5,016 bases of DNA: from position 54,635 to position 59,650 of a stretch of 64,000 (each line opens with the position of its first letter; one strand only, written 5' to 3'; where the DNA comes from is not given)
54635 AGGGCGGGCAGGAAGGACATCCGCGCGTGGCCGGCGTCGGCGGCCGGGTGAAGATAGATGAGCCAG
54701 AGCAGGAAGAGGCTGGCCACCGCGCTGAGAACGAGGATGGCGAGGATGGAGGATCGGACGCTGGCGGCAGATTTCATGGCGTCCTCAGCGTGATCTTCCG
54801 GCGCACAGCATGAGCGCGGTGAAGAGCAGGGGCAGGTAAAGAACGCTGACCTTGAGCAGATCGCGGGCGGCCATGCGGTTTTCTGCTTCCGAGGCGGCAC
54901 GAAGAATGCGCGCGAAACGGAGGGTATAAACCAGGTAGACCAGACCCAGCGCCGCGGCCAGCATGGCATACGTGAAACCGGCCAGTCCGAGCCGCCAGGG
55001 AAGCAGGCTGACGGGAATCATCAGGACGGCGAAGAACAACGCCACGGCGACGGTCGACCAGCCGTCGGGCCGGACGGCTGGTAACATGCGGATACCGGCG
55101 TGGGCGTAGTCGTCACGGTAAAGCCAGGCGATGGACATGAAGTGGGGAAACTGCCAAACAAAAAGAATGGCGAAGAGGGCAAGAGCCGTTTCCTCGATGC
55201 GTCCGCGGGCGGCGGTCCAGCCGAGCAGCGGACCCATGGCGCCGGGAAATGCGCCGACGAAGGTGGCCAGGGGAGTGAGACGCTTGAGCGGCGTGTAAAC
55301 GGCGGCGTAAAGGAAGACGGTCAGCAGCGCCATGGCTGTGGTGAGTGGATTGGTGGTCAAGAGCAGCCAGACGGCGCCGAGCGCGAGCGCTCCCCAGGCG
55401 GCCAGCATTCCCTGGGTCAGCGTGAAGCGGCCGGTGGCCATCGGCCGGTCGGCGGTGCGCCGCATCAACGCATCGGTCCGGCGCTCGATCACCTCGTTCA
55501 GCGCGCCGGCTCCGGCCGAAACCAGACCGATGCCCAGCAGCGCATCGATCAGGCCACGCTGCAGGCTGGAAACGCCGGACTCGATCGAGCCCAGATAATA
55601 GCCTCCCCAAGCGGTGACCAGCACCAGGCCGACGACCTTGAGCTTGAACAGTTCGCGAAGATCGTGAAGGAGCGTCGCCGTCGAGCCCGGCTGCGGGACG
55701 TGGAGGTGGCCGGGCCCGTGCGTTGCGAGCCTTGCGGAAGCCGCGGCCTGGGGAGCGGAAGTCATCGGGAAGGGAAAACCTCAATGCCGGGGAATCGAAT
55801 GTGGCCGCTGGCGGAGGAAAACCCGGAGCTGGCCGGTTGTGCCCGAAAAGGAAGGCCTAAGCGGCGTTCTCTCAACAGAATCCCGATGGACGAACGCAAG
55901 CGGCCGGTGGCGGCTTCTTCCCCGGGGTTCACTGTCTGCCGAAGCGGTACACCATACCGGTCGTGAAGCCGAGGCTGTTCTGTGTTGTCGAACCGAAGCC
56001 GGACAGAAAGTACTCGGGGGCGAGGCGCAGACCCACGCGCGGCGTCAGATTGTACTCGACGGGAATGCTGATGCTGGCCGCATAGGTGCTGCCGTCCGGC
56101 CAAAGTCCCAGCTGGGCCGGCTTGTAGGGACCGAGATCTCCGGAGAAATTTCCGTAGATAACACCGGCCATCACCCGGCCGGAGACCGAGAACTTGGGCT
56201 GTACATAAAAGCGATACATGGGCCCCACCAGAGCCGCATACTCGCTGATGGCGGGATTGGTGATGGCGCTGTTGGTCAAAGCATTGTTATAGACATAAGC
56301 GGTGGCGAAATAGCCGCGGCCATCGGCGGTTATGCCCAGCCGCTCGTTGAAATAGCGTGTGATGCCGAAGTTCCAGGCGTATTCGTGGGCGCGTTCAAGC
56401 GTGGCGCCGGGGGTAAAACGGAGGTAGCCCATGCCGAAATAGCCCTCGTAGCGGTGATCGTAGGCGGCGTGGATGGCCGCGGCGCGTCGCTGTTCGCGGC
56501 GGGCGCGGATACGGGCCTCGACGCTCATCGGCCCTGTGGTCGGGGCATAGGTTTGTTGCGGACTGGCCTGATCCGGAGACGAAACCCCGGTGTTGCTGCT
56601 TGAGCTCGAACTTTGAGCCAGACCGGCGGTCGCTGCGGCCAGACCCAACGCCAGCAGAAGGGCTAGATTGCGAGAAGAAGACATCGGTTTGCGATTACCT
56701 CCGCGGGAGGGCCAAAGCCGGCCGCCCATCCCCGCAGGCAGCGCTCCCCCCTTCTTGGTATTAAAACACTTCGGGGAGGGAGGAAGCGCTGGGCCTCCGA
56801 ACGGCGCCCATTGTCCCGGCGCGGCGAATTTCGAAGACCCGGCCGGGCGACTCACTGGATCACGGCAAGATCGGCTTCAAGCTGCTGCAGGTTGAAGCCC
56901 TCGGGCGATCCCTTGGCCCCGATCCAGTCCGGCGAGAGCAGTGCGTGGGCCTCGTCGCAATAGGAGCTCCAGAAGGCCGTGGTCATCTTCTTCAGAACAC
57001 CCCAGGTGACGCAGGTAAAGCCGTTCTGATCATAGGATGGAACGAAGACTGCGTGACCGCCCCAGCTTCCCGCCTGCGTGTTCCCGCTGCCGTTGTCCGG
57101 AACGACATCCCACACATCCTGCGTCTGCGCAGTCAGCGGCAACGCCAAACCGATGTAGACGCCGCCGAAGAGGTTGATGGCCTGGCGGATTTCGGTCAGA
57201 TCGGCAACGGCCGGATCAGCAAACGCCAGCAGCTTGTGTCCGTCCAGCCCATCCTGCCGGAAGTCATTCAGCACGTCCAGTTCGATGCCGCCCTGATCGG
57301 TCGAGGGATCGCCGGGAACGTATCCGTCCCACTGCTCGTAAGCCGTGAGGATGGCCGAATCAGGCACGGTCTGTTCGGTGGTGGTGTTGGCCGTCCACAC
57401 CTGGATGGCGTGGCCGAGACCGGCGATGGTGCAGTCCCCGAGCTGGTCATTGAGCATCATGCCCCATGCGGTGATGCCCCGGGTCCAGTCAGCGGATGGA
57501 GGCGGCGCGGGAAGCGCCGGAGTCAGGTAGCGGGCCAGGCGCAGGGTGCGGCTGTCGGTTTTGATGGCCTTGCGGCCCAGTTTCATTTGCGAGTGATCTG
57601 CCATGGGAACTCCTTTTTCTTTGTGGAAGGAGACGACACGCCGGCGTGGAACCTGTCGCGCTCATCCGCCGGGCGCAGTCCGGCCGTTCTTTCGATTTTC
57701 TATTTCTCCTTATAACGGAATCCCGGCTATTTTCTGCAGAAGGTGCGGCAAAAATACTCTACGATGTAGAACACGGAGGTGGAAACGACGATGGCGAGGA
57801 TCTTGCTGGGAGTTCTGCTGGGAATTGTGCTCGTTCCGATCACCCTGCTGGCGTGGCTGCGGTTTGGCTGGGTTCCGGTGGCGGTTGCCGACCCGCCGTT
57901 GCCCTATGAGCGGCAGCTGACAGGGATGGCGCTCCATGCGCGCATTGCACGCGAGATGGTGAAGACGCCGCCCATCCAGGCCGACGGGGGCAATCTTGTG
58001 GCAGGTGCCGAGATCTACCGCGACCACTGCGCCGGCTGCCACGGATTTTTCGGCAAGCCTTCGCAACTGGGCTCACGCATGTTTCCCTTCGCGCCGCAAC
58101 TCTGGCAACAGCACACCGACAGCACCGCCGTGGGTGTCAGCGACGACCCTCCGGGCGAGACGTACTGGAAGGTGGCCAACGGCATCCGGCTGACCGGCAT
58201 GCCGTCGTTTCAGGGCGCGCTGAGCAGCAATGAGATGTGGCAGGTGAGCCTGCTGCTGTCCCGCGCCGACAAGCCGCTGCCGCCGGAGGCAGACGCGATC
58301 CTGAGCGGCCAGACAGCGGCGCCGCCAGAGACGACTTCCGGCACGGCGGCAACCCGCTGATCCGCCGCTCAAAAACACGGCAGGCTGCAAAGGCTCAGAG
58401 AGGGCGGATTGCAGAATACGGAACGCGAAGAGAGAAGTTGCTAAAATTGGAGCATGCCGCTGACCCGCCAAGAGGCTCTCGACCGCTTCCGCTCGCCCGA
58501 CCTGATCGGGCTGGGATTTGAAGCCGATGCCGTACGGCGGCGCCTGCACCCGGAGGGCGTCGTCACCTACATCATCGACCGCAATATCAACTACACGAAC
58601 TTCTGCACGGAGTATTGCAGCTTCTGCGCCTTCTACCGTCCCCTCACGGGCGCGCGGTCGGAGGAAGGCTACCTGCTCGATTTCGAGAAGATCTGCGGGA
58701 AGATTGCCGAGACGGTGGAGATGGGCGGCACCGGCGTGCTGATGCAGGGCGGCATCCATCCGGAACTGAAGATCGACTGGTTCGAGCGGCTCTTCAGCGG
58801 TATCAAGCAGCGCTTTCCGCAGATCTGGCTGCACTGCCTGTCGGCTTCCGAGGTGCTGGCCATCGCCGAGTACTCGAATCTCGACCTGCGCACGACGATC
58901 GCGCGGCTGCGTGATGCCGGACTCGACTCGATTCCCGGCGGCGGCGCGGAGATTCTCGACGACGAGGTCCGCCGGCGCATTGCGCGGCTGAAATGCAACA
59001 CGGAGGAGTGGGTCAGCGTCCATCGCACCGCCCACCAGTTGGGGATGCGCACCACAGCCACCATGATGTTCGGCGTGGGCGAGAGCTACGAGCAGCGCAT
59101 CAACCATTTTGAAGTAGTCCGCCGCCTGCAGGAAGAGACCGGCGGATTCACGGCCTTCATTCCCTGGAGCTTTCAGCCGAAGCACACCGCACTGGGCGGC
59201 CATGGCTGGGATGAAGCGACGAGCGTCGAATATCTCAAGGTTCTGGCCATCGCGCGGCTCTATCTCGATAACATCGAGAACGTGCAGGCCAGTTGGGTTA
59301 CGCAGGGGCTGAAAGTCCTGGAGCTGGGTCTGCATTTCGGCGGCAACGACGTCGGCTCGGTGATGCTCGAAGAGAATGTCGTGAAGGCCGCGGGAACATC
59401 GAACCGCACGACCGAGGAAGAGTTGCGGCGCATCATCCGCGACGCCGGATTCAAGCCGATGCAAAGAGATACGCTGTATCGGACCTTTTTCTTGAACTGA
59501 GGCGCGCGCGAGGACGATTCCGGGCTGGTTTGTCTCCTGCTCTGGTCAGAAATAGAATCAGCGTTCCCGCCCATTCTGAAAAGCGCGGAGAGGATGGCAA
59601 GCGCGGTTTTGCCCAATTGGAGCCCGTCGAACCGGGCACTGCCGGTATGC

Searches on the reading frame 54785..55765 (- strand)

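Call 38: search_protein_families(library=pfam, proteins=[window:54785-55765:-], max_evalue=0.00001)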
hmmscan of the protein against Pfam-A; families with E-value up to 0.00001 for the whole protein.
window:54785-55765:- (326 aa): 1 family
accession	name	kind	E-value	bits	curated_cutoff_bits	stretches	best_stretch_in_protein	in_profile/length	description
PF01040.23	UbiA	-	2.7e-48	164.9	34.2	1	49-294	2-241/250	UbiA prenyltransferase family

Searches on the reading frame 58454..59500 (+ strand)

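Call 38: search_protein_families(library=pfam, proteins=[window:58454-59500:+], max_evalue=0.00001)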
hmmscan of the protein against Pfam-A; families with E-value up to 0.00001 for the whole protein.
window:58454-59500:+ (348 aa): 2 families
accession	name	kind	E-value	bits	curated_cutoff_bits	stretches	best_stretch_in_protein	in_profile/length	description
PF19288.4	CofH_C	-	2.9e-35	121.2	27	1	231-343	3-117/125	CofH/MqnC C-terminal region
PF04055.27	Radical_SAM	-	1.3e-19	71.4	29.5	1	45-220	1-164/166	Radical SAM superfamily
